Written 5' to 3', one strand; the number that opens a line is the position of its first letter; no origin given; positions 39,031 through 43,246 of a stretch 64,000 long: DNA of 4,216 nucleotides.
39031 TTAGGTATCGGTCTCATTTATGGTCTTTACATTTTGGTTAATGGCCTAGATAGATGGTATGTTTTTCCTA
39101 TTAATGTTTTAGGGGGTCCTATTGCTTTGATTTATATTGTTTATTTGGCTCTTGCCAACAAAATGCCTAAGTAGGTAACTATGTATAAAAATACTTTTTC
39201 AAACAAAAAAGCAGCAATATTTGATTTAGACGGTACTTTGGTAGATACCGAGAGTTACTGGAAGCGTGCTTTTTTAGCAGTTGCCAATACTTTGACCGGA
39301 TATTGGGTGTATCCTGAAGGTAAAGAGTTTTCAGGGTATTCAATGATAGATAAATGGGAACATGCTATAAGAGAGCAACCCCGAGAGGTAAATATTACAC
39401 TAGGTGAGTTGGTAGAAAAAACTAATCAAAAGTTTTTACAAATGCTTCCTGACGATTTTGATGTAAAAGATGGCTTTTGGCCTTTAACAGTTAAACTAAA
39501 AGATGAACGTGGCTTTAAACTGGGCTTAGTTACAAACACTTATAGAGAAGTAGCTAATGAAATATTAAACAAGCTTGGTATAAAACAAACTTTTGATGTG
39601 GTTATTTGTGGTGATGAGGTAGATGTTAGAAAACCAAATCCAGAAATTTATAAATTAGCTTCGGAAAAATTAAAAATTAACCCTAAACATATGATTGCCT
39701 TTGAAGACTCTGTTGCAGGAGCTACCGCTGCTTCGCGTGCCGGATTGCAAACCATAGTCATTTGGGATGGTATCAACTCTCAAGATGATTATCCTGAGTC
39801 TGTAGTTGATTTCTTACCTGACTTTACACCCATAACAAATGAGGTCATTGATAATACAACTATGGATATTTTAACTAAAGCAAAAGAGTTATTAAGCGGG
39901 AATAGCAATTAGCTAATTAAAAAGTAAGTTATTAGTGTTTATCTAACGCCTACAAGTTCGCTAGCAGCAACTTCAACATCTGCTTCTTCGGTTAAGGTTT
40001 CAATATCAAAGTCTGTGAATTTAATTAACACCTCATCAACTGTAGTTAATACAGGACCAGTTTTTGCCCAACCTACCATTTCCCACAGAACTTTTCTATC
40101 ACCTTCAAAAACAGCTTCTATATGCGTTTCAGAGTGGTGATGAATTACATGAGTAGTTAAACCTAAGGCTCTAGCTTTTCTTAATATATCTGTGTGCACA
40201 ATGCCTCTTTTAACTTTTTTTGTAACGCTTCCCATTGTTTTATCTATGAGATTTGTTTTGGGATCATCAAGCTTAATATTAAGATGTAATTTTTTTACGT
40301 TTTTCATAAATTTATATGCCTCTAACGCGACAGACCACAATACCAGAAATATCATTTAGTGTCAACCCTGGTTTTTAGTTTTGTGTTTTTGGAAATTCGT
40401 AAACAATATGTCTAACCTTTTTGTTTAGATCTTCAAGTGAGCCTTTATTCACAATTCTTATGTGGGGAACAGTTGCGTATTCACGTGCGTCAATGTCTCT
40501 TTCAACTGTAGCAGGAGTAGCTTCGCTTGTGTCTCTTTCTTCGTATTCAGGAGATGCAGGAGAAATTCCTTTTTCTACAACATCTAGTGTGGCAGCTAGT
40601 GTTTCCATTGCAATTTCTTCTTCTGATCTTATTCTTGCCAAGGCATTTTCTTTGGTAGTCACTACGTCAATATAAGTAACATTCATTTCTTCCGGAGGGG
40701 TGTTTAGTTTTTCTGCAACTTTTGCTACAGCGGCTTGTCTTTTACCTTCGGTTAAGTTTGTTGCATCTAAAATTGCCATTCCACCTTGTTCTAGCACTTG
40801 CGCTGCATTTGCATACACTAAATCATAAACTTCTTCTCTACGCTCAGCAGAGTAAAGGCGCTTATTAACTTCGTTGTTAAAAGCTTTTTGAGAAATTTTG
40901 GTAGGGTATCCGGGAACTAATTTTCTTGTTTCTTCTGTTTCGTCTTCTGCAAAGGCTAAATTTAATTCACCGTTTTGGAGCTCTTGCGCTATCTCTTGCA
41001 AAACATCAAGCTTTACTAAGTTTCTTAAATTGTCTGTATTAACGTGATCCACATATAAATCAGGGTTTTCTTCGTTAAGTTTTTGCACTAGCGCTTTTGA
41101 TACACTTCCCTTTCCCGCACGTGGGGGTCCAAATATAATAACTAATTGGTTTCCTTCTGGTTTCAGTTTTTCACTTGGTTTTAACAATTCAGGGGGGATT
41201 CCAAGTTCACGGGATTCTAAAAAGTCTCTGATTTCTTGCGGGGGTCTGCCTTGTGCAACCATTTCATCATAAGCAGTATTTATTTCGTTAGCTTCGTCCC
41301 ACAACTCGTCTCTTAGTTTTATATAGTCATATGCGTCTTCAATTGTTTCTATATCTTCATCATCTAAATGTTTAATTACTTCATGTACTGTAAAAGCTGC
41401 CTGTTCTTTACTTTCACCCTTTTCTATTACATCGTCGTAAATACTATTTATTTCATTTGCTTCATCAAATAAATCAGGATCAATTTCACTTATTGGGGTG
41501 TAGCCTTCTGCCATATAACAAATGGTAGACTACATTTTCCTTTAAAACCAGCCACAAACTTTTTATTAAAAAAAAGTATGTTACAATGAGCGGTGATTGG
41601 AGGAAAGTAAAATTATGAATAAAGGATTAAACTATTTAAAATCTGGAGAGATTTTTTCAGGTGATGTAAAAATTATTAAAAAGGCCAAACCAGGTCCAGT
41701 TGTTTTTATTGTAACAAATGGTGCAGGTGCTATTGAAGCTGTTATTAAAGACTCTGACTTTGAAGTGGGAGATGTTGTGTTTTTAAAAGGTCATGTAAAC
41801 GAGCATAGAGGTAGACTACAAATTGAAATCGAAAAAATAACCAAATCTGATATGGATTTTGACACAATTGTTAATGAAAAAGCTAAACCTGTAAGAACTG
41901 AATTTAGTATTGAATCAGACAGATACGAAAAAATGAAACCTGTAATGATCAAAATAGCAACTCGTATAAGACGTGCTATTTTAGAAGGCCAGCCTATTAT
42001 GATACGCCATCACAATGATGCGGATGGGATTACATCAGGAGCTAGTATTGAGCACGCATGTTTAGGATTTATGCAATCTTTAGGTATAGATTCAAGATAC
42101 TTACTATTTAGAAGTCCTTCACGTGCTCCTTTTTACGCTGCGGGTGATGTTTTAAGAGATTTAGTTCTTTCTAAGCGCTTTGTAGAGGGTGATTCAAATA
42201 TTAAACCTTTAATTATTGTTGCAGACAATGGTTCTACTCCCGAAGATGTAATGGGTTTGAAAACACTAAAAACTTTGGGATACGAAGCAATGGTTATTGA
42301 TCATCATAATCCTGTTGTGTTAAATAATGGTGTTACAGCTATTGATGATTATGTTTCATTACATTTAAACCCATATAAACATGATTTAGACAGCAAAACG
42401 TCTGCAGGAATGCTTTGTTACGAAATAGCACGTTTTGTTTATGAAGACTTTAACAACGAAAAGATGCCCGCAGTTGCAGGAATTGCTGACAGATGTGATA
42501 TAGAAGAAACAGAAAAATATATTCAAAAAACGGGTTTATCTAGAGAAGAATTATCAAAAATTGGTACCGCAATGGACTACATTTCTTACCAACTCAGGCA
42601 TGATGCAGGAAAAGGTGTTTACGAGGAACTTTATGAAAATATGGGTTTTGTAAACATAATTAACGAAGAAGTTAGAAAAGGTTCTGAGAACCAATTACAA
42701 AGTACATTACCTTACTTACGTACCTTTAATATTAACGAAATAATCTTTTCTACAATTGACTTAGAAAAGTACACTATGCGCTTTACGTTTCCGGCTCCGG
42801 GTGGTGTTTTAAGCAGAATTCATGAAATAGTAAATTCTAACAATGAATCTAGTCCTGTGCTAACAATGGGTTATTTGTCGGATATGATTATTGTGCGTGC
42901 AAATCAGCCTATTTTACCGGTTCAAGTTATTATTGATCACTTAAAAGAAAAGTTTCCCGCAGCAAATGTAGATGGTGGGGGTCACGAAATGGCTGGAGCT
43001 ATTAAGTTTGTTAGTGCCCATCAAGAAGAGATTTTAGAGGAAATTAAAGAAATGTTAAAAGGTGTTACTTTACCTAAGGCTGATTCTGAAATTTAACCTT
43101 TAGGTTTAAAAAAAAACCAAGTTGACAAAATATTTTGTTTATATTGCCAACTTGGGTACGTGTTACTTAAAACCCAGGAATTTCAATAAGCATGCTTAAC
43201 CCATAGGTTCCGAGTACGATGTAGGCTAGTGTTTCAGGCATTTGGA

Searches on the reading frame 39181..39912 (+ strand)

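Call 67: search_protein_families(library=pfam, proteins=[window:39181-39912:+], max_evalue=0.001)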
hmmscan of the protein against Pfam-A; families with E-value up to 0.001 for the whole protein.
window:39181-39912:+ (243 aa): 4 families
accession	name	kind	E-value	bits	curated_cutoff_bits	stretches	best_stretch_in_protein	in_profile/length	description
PF13419.12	HAD_2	-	1e-31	110.8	23.8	1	13-193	2-177/178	Haloacid dehalogenase-like hydrolase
PF00702.32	Hydrolase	-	6.6e-30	105.4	26.4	1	10-188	2-191/191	haloacid dehalogenase-like hydrolase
PF12710.13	HAD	-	7.1e-09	36.8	27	1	12-150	1-135/189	haloacid dehalogenase-like hydrolase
PF13242.12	Hydrolase_like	-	4.6e-06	26.9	22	1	150-206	3-60/75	HAD-hyrolase-like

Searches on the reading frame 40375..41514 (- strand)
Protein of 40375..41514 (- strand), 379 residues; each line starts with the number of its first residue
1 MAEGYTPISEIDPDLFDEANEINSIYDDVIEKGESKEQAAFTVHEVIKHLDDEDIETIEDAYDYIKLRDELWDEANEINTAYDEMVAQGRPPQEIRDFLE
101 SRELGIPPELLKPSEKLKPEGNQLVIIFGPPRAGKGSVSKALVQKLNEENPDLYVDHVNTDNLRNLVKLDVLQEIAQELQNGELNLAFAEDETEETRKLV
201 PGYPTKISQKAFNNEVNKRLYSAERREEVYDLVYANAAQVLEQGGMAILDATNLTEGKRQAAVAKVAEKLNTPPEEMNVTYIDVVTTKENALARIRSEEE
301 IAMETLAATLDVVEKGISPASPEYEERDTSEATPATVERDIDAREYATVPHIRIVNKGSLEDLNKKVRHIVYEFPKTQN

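Call 67: search_protein_families(library=pfam, proteins=[window:40375-41514:-], max_evalue=0.001)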
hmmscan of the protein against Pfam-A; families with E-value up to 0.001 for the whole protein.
window:40375-41514:- (379 aa): 4 families
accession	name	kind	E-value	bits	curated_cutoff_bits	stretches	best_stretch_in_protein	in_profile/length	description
PF13671.12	AAA_33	-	1.2e-10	42.2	27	1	124-301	1-121/143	AAA domain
PF08433.16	KTI12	-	6.9e-08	32.8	22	0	124-182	3-28/271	Chromatin associated protein KTI12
PF01591.24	6PF2K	-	3.2e-05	23.8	27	0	241-289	94-136/223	6-phosphofructo-2-kinase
PF01637.24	ATPase_2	-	5.7e-05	23.5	33.2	1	115-208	13-79/225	ATPase domain predominantly from Archaea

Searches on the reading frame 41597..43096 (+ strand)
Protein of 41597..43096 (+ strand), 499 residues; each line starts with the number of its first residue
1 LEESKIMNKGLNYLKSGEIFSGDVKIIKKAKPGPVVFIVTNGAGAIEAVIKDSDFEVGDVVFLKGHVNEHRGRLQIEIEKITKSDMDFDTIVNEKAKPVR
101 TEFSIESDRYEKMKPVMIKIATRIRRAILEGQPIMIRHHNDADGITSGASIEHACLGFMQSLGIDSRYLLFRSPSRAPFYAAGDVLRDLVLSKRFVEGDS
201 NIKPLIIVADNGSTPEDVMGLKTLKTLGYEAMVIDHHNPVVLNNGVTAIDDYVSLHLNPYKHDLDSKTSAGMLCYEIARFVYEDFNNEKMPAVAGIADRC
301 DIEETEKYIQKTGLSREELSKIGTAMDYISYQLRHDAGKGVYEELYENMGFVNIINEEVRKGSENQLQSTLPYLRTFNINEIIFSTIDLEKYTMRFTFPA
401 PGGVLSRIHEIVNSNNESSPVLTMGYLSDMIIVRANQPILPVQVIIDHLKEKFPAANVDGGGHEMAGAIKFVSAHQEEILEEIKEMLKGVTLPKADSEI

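Call 9: search_protein_families(library=pfam, proteins=[window:41597-43096:+], max_evalue=0.00001)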
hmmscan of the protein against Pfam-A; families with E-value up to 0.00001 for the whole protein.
window:41597-43096:+ (499 aa): 1 family
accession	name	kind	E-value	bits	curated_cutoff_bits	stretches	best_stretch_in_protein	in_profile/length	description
PF01368.27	DHH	-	6.1e-08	33.4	28.1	1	134-287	2-109/125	DHH family, N-terminal domain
